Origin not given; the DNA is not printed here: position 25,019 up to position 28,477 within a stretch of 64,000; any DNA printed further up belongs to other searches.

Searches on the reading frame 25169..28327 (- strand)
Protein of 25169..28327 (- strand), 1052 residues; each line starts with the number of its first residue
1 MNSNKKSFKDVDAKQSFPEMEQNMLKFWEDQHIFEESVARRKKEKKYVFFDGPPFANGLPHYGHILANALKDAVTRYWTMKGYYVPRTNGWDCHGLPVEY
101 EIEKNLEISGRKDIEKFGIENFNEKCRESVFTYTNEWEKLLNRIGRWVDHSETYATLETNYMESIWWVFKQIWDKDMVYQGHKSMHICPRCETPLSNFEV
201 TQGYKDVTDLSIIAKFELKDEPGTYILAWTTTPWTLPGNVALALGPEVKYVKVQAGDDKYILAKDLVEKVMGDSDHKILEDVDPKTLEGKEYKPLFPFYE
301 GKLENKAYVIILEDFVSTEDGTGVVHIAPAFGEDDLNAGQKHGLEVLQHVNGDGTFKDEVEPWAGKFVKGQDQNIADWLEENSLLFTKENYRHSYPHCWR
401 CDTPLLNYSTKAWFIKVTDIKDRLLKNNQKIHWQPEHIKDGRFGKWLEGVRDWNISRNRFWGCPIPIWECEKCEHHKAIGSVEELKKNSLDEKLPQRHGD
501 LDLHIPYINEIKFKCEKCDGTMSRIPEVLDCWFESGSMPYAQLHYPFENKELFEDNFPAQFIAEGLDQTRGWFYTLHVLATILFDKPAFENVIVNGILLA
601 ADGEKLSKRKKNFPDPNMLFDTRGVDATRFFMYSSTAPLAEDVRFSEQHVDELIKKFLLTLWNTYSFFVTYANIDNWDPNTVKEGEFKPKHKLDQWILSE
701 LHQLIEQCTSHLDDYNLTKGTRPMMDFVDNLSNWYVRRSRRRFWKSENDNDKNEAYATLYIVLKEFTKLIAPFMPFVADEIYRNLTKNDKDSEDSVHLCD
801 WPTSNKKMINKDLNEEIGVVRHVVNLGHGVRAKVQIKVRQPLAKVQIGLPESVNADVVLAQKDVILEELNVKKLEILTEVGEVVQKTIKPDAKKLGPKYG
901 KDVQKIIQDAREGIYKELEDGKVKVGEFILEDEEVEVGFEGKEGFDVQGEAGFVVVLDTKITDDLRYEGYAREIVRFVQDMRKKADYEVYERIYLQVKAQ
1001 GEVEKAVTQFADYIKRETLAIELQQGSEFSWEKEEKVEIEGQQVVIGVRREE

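Call 69: search_protein_families(library=pfam, proteins=[window:25169-28327:-], max_evalue=0.00001)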
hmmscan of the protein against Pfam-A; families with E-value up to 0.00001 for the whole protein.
window:25169-28327:- (1052 aa): 4 families
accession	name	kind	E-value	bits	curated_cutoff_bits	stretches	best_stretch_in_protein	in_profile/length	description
PF00133.28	tRNA-synt_1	-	7.1e-136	453.7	22.7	1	24-643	2-411/414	tRNA synthetases class I (I, L, M and V)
PF19302.4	DUF5915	-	1.8e-42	145.6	27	1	862-1050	1-194/195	Domain of unknown function (DUF5915)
PF08264.19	Anticodon_1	-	1.7e-37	129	25.1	1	694-845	1-146/148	Anticodon-binding domain of tRNA ligase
PF09334.17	tRNA-synt_1g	-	3.2e-16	59.5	20.1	0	54-196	8-131/391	tRNA synthetases class I (M)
